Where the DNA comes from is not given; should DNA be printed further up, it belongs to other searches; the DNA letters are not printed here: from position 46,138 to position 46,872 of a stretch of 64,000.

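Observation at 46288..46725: Small secreted-protein gene between the tRNA operon and asnB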

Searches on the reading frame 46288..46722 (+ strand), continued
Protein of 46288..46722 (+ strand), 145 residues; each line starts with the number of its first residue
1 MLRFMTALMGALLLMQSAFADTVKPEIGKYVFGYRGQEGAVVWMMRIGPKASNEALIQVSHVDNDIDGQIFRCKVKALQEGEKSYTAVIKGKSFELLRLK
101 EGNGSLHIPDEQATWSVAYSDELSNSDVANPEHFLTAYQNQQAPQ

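Call 40: find_encoding_contigs(protein=P0210, flank=6000, max_places=2)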
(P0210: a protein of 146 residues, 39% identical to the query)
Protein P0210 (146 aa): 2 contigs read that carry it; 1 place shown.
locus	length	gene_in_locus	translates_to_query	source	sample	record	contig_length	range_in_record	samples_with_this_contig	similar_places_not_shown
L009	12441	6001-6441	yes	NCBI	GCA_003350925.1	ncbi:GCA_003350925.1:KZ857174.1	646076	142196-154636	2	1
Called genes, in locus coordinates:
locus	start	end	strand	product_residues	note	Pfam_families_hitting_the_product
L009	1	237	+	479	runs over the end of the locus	PF01225:Mur_ligase, PF08245:Mur_ligase_M, PF02875:Mur_ligase_C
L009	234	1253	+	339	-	PF01820:Dala_Dala_lig_N (weak), PF02786:CPSase_L_D2 (faint), PF07478:Dala_Dala_lig_C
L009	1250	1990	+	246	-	PF08478:POTRA_1, PF03799:FtsQ_DivIB_C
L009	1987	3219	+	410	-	PF06277:EutA (faint), PF14450:FtsA, PF02491:SHS2_FTSA, PF06723:MreB_Mbl, PF11104:PilM_2, PF14450:FtsA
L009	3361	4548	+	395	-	PF00091:Tubulin, PF12327:FtsZ_C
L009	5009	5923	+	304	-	PF03331:LpxC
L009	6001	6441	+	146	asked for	-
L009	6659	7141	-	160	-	PF05258:DciA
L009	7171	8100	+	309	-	PF01551:Peptidase_M23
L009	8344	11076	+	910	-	PF07517:SecA_DEAD, PF01043:SecA_PP_bind, PF21090:P-loop_SecA, PF07516:SecA_SW, PF02810:SEC-C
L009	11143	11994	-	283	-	PF00149:Metallophos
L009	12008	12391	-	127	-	PF04379:DUF525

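Call 41: find_encoding_contigs(protein=P0193, flank=6000, max_places=2)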
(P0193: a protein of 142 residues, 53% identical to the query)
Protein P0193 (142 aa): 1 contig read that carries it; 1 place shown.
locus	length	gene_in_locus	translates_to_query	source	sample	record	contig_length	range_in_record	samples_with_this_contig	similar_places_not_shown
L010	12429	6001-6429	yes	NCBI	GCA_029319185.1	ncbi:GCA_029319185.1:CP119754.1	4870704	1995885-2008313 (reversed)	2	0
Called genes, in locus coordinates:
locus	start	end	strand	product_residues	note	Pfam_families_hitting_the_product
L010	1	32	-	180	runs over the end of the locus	PF05728:UPF0227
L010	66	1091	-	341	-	PF00933:Glyco_hydro_3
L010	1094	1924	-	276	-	PF01636:APH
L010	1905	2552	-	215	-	PF13036:LpoB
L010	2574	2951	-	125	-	PF07233:DUF1425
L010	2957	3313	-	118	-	PF11969:DcpS_C, PF01230:HIT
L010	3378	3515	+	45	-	-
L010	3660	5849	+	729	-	PF07715:Plug, PF00593:TonB_dep_Rec_b-barrel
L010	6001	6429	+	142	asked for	-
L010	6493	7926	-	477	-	PF02378:PTS_EIIC, PF00367:PTS_EIIB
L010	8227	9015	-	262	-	PF01026:TatD_DNase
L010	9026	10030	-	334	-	PF13177:DNA_pol3_delta2, PF21500:HolB_lid, PF09115:DNApol3-delta_C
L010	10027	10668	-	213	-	PF13521:AAA_28 (weak), PF02223:Thymidylate_kin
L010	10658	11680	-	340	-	PF02618:YceG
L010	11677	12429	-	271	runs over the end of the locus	PF01063:Aminotran_4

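Call 42: find_encoding_contigs(protein=P0086, flank=6000, max_places=2)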
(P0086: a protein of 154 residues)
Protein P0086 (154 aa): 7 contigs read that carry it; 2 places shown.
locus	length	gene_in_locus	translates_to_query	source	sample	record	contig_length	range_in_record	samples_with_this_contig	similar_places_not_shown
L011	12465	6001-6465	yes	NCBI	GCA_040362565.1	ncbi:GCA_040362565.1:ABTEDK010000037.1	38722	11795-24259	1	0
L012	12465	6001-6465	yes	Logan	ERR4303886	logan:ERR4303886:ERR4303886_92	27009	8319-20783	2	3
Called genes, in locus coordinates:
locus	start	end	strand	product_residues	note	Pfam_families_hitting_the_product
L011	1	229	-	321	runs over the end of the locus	PF01497:Peripla_BP_2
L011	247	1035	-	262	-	PF13191:AAA_16 (faint), PF00005:ABC_tran, PF02463:SMC_N (faint), PF13304:AAA_21 (weak)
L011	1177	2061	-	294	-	PF12697:Abhydrolase_6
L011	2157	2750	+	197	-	PF09223:ZinT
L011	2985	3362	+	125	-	PF04234:CopC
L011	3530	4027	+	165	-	PF00210:Ferritin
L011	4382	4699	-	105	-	-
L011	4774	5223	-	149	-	PF10947:DUF2628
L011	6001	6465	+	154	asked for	-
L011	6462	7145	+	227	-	-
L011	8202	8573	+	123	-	-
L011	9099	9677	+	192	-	PF06316:Ail_Lom, PF13505:OMP_b-brl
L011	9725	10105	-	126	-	-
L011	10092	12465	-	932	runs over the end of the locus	PF11130:TraC_F_IV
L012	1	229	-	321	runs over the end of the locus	PF01497:Peripla_BP_2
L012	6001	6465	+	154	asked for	-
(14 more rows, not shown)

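Call 43: find_encoding_contigs(protein=P0149, flank=6000, max_places=2)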
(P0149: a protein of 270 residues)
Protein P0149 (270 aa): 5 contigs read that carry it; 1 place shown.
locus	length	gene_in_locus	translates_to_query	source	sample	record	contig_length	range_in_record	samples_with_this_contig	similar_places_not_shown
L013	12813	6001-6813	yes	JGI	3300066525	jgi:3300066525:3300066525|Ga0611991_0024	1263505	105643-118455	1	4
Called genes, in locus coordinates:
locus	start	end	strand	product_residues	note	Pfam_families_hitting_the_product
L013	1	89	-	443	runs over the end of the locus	PF01464:SLT (weak)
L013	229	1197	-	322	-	PF00389:2-Hacid_dh, PF02826:2-Hacid_dh_C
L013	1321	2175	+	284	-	PF00168:C2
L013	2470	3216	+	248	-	-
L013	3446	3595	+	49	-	-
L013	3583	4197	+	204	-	PF01609:DDE_Tnp_1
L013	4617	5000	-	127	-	-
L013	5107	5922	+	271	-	-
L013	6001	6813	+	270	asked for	-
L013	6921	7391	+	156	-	-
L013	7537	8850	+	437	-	PF05222:AlaDh_PNT_N, PF01262:AlaDh_PNT_C (weak)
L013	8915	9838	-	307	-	PF01073:3Beta_HSD, PF01370:Epimerase, PF02719:Polysacc_synt_2, PF04321:RmlD_sub_bind, PF05368:NmrA, PF07993:NAD_binding_4, PF13460:NAD_binding_10, PF16363:GDP_Man_Dehyd, +1 more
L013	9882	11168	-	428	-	PF01594:AI-2E_transport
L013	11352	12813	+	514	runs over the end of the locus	PF00501:AMP-binding, PF13193:AMP-binding_C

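Call 44: list_cluster_members(proteins=[window:46288-46722:+, P0003])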
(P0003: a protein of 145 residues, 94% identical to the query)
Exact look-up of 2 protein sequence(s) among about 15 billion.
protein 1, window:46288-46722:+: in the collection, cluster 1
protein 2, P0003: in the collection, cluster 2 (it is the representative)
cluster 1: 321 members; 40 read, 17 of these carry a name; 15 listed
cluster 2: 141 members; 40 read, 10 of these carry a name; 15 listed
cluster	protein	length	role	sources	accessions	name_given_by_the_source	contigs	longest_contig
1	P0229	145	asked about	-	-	hypothetical protein G5603_02960 [Escherichia coli] | hypothetical protein | Uncharacterized protein n=4 Tax=Escherichia coli TaxID=562 RepID=A0A0A1A5H2_ECOLX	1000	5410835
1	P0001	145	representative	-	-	TPA: hypothetical protein ACM4JE_001736 [Escherichia coli] | Uncharacterized protein n=1 Tax=Escherichia coli TaxID=562 RepID=A0A1M0D4Y4_ECOLX | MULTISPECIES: hypothetical protein [Escherichia]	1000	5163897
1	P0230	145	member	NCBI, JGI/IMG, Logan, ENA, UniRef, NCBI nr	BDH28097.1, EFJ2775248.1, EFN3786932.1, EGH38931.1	hypothetical protein HEM17_018015 [Escherichia coli] | hypothetical protein | Uncharacterized protein n=5 Tax=Pseudomonadati TaxID=3379134 RepID=A0A4C7BPU9_ECOLX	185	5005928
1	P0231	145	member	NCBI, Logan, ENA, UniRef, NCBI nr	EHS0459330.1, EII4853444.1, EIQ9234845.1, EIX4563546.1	TPA: hypothetical protein ODM39_000873 [Escherichia coli] | hypothetical protein n=1 Tax=Escherichia coli TaxID=562 RepID=UPI000DA4D670 | hypothetical protein [Escherichia coli]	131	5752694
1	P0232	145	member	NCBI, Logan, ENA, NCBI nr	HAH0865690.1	TPA: hypothetical protein GFY00_04805 [Escherichia coli] | hypothetical protein [Escherichia coli]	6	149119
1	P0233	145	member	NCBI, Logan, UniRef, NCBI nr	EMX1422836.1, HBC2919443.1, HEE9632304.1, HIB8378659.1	hypothetical protein AAGH31_000334 [Escherichia coli] | hypothetical protein n=1 Tax=Escherichia TaxID=561 RepID=UPI001124E858 | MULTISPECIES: hypothetical protein [Escherichia]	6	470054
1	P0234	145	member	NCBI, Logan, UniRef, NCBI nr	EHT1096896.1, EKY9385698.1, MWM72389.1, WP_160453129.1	hypothetical protein RD346_004353 [Escherichia coli] | hypothetical protein n=1 Tax=Escherichia coli TaxID=562 RepID=UPI00135242E7 | hypothetical protein [Escherichia coli]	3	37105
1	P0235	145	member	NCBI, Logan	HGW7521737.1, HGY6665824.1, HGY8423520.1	TPA: hypothetical protein ACNTB5_001710 [Escherichia coli]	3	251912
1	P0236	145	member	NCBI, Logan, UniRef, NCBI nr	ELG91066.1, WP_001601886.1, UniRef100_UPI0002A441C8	hypothetical protein A311_01193 [Escherichia coli KTE146] | hypothetical protein n=1 Tax=Escherichia coli TaxID=562 RepID=UPI0002A441C8 | hypothetical protein [Escherichia coli]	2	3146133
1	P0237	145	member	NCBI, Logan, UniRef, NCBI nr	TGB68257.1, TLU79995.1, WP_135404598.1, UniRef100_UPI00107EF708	hypothetical protein FFT88_08295 [Escherichia sp. E4930] | hypothetical protein n=1 Tax=Escherichia sp. E4930 TaxID=2044468 RepID=UPI00107EF708 | hypothetical protein [Escherichia sp. E4930]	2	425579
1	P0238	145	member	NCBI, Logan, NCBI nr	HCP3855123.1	TPA: hypothetical protein ODN19_001738 [Escherichia coli] | hypothetical protein [Escherichia coli]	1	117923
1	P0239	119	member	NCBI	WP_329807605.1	hypothetical protein, partial [Escherichia coli]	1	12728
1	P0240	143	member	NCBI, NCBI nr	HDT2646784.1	TPA: hypothetical protein QHN79_002443, partial [Escherichia coli] | hypothetical protein [Escherichia coli]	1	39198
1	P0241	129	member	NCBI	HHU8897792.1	TPA: hypothetical protein ACULI3_005171, partial [Escherichia coli]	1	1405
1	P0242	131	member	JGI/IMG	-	hypothetical protein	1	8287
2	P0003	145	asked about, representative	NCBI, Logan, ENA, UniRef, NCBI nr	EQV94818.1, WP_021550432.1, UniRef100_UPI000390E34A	hypothetical protein G893_01199 [Escherichia coli KOEGE 71 (186a)] | hypothetical protein n=1 Tax=Escherichia coli TaxID=562 RepID=UPI000390E34A | hypothetical protein [Escherichia coli]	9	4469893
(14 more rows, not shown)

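Call 55: find_related_loci(query=A4, collection=genome_contigs, flank=6000)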
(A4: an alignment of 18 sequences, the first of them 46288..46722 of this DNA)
Query A4 (145 aa) in genome_contigs; peptide patterns used: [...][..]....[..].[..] (x = any residue, [..] = any of these).
25 stretches matched a pattern; 16 encode a relative of the query (tblastn E <= 1e-3); 16 distinct loci.
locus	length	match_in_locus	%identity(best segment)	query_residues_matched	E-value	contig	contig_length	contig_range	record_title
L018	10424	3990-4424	93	1-145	8e-94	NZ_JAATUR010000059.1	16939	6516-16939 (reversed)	Escherichia coli strain SCPM-O-B-8794 59length=16939, whole genome shotgun sequence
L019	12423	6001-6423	68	1-141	8e-67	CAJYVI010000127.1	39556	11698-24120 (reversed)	MAG: uncultured Pseudocitrobacter sp. isolate SP260_1_metabat2_genome_mining.39 genome assembly, contig: k127_56287, who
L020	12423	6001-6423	68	1-141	2e-65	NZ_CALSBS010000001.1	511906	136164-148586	Pseudocitrobacter vendiensis strain CPO20170097T, whole genome shotgun sequence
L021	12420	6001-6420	53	1-142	1e-48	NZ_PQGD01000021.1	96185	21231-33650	Superficieibacter electus strain BP-1 NODE_21_length_96185_cov_31.9542, whole genome shotgun sequence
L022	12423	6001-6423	52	1-143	2e-48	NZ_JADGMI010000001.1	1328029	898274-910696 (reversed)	Superficieibacter sp. 1612_C1 1612_C1_1, whole genome shotgun sequence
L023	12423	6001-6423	39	2-141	9e-27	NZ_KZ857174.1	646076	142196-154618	Dyella tabacisoli strain L4-6 L4-6_Scaffold02, whole genome shotgun sequence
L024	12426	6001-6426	35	3-142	4e-26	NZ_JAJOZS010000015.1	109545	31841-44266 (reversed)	Stenotrophomonas sp. MMGLT7 Scaffold15, whole genome shotgun sequence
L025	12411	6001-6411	36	7-145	4e-25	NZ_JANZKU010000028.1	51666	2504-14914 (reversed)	Pseudomonas sp. RIT-PI-AD 28, whole genome shotgun sequence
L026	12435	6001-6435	35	1-143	9e-23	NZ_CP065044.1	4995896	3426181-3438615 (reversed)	Pectobacterium aroidearum strain L6 chromosome, complete genome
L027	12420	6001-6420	33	3-143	9e-23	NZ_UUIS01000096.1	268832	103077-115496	Pseudomonas viridiflava isolate p2.C9, whole genome shotgun sequence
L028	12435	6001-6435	35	1-143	2e-21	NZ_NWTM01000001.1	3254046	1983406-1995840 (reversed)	Pectobacterium zantedeschiae strain 9M scaffold_01, whole genome shotgun sequence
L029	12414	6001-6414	33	3-141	5e-21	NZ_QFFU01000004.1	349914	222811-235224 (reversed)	Pseudomonas ovata strain F51 Scaffold4, whole genome shotgun sequence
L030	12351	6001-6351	33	24-142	6e-21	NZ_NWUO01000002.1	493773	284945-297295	Mixta theicola strain QC88-366 Contig0002, whole genome shotgun sequence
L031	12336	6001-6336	33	31-145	2e-18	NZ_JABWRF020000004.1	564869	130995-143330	Pseudomonas farsensis strain SWRI107 4, whole genome shotgun sequence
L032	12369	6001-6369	30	18-143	5e-15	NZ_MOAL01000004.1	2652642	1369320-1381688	Pseudomonas chlororaphis strain 14D6 14D6_contig_4, whole genome shotgun sequence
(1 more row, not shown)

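Call 60: fold_search(model_id=the predicted structure, library=pdb)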
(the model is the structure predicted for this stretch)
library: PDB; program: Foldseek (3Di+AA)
matches with E <= 10: 767; with E <= 0.001: 0
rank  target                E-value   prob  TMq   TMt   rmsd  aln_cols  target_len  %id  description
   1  4ayn_A                3.6e-02  0.99  0.39  0.43   6.9       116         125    8  Structure of the C-terminal barrel of Neisseria meningitidis FHbp Variant 2 (released 2012-11-07)
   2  7nru                  3.6e-02  0.98  0.37  0.25   5.2       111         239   12  Structure of a natural chimera of meningococcal factor H binding protein belonging to NL096 strain (released 2022-06-08)
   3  4aye_F                5.2e-02  0.98  0.40  0.27   5.8       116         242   13  Structure of a complex between CCPs 6 and 7 of Human Complement Factor H and Neisseria meningitidis FHbp Variant 1 E28 (released 2012-11-07)
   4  2kdy_MODEL_1_A        5.5e-02  0.82  0.29  0.18  12.9       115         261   10  NMR structure of LP2086-B01 (released 2009-02-17)
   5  4ayd_C                5.8e-02  0.98  0.40  0.27   5.8       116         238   13  Structure of a complex between CCPs 6 and 7 of Human Complement Factor H and Neisseria meningitidis FHbp Variant 1 R10 (released 2012-11-07)
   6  5nqx_B                5.8e-02  0.97  0.38  0.25   5.7       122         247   11  Structure of a fHbp(V1.1):PorA(P1.16) chimera. Fusion at fHbp position 294. (released 2018-02-28)
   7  9mrj                  5.8e-02  0.97  0.40  0.27   5.9       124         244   13  Neisseria meningitidis factor H binding protein (released 2026-02-04)
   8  5nqp_B                6.8e-02  0.95  0.37  0.25   5.7       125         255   10  Structure of a fHbp(V1.4):PorA(P1.16) chimera. Fusion at fHbp position 151. (released 2018-02-28)
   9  6xzw_D                6.8e-02  0.89  0.33  0.23   9.2       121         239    8  Crystal structure of the meningococcal vaccine antigen fHbp in complex with a cross-reactive human Fab. (released 2020-10-14)
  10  5nqp_C                7.1e-02  0.97  0.39  0.25   5.7       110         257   11  Structure of a fHbp(V1.4):PorA(P1.16) chimera. Fusion at fHbp position 151. (released 2018-02-28)
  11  7ket_C                7.1e-02  0.97  0.40  0.27   5.7       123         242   12  Factor H enhancing human antibody fragment (Fab) to meningococcal Factor H binding protein (released 2021-06-09)
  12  8bk2_C                7.1e-02  0.91  0.35  0.31   5.4       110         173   11  X-ray structure of meningococcal factor H binding protein variant 2 in complex with a specific and bactericidal human  (released 2023-11-22)
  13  7lcv_C                7.5e-02  0.91  0.34  0.24   9.4       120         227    9  Factor H enhancing human antibody fragment (Fab) to meningococcal Factor H binding protein (released 2021-06-09)
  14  2w81_C                7.9e-02  0.97  0.40  0.27   5.7       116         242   13  Structure of a complex between Neisseria meningitidis factor H binding protein and CCPs 6-7 of human complement factor (released 2009-03-03)
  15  4ayd_F                7.9e-02  0.97  0.40  0.27   5.8       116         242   13  Structure of a complex between CCPs 6 and 7 of Human Complement Factor H and Neisseria meningitidis FHbp Variant 1 R10 (released 2012-11-07)
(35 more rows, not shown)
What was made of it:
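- On MliC/PliC lysozyme inhibitors (PF09864): Foldseek gives E 0.1 (call 60), so the resemblance is architectural.
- Closest known: C-terminal barrel of meningococcal factor H binding protein. Same: It is the best Foldseek match in the PDB (E 0.036, TM about 0.4; call 60).
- Foldseek against the PDB finds nothing at E <= 0.001; PliC-St scores E 0.1 with TM about 0.4 (call 60).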

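Call 78: search_protein_families(proteins=[window:46288-46722:+, P0118, P0078, P0131, P0136], library=padloc, max_evalue=0.01)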
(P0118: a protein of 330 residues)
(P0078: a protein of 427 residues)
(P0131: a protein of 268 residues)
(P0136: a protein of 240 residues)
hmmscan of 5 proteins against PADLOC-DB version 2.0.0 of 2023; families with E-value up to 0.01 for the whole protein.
window:46288-46722:+ (145 aa): 0 families

P0118 (330 aa): 8 families
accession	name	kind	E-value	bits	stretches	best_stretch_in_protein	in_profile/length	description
PDLC02421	Aga_TIR-PNTD1-PNTD2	-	3.5e-10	37.6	1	4-111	5-116/430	Class I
PDLC02403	Aga_TIR-PNTD1-PNTD2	-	1.9e-09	35.1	1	5-109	5-113/443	Class I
PDLC02012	SAVED5--SAVED_TIR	-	2.6e-08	31.4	1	4-77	15-89/404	-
PDLC05062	PDC-S66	-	1.1e-07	29.6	1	2-65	148-212/282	-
PDLC02416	Aga_REase-TIR-PNTD1-PNTD2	-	2.5e-07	27.8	1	5-99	158-254/572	Class I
PDLC02400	Aga_TIR-PNTD1-PNTD2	-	0.00012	18.5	1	7-95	192-287/639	Class I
PDLC00426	ThsB1|ThsB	-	0.004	14.5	0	2-88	237-330/352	TIR-like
PDLC00424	ThsB1|ThsB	-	0.0075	14.1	0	4-62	103-162/234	TIR-like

P0078 (427 aa): 7 families
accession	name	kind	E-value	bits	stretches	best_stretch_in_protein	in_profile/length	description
PDLC02367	PycC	-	5.6e-09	33.8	1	8-146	44-196/226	-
PDLC00734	PycC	-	1.5e-07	28.9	1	4-143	186-345/374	Pycsar cyclase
PDLC02369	PycC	-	1.1e-05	23.1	1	4-155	43-203/248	-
PDLC00766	PycC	-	0.00025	18.5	1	6-145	43-198/232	Pycsar cyclase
PDLC00763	PycC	-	0.00026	18.4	0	6-98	52-145/268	Pycsar cyclase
PDLC02370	PycC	-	0.0025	15.2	1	9-103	83-188/340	-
PDLC02366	PycC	-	0.0042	14.1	0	4-108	275-391/486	-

P0131 (268 aa): 0 families

P0136 (240 aa): 0 families

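Call 79: search_protein_families(proteins=[window:46288-46722:+, P0051, P0060, P0131], library=phrogs, max_evalue=0.01)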
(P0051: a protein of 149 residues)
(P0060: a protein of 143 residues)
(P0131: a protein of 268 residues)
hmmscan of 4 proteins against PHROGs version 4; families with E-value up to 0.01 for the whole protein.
window:46288-46722:+ (145 aa): 0 families

P0051 (149 aa): 0 families

P0060 (143 aa): 0 families

P0131 (268 aa): 0 families
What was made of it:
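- There is no PADLOC or PHROGs match (calls 78, 79).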
